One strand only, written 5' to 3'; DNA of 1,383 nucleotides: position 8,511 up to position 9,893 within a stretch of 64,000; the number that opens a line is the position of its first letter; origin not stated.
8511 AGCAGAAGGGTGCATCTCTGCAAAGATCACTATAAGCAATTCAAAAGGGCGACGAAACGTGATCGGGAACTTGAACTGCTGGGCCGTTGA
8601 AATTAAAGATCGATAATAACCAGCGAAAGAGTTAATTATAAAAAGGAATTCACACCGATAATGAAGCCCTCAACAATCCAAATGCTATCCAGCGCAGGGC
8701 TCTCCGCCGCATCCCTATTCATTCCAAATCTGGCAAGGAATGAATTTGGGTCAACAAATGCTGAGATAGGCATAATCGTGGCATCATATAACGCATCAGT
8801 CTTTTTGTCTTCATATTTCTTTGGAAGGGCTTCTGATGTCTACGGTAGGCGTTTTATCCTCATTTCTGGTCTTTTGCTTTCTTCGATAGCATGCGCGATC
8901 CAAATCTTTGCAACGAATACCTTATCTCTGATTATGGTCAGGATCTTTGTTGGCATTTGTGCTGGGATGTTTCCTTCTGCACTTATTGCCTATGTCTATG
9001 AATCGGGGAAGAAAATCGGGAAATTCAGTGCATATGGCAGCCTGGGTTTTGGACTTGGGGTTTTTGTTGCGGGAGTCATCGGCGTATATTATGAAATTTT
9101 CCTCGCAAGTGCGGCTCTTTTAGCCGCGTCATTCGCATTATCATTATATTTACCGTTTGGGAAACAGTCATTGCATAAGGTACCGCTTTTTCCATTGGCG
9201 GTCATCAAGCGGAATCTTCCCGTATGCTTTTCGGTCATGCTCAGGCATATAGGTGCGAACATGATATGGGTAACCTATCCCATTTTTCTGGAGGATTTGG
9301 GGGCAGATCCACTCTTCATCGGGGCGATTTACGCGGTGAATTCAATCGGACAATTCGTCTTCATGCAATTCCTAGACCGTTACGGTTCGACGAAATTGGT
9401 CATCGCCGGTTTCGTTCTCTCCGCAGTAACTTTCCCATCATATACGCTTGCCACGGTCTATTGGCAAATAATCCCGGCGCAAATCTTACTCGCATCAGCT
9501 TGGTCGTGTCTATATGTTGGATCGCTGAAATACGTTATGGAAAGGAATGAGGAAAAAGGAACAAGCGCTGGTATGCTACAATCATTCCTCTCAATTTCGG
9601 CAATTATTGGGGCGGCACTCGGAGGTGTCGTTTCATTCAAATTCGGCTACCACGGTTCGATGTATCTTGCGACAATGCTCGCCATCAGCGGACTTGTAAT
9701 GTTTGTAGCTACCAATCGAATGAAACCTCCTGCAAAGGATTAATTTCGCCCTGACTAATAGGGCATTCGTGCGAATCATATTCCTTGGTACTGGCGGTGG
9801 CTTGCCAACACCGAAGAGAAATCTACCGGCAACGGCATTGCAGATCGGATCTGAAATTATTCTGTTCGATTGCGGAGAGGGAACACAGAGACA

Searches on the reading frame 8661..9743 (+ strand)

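Call 76: search_protein_families(library=ncbifam, proteins=[window:8661-9743:+], max_evalue=0.00001)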
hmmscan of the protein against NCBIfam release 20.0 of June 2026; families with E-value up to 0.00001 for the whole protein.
window:8661-9743:+ (360 aa): 19 families
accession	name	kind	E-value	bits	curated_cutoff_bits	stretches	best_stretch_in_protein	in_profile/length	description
TIGR00880.1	2_A_01_02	superfamily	4.1e-13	49.7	131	2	37-162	1-135/141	multidrug resistance protein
NF012174.0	tet_MFS_A_B_C_D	equivalog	2.4e-10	39.8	475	1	20-322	24-353/382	Tet(A)/Tet(B)/Tet(C) family tetracycline efflux MFS transporter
TIGR00895.1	2A0115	subfamily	9.6e-10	37.9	418.55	1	13-141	32-161/398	aromatic acid/H+ symport family MFS transporter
NF012191.0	tet_MFS_C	exception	2.5e-09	36.6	850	1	20-166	27-176/396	tetracycline efflux MFS transporter Tet(C)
TIGR00893.1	2A0114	subfamily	1.3e-08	34.3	395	0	12-112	11-107/399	D-galactonate transporter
TIGR00881.1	2A0104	subfamily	2.1e-08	33.6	407.75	1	26-150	22-149/379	phosphoglycerate transporter protein PgtP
NF045488.1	tet_MFS_62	exception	2.2e-08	33.7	775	1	9-318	13-349/385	tetracycline efflux MFS transporter Tet(62)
NF012177.1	tet_MFS_42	exception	2.9e-08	33.4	850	1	36-160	38-164/411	tetracycline efflux MFS transporter Tet(42)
NF008654.0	PRK11652.1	equivalog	6e-08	32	479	1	7-147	15-159/397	multidrug efflux MFS transporter EmrD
NF008270.1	PRK11043.1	equivalog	1e-07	31.4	430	1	7-122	11-131/382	purine nucleoside transporter PunC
NF003024.0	PRK03893.1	subfamily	1.2e-07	30.9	604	0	26-140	48-164/497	sialate:H+ symport family MFS transporter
TIGR00879.1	SP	subfamily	1.4e-07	30.5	237.8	0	31-162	96-231/510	sugar porter family MFS transporter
NF008314.0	PRK11102.1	equivalog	1.5e-07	31.1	303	1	20-103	29-114/396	Bcr/CflA family multidrug efflux MFS transporter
NF052222.1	UridTportUriT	equivalog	1.5e-07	30.8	600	1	17-109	26-120/463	uridine transporter UriT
TIGR00886.1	2A0108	subfamily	7.3e-07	28.6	311.7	1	17-111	20-117/368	NarK family nitrate/nitrite MFS transporter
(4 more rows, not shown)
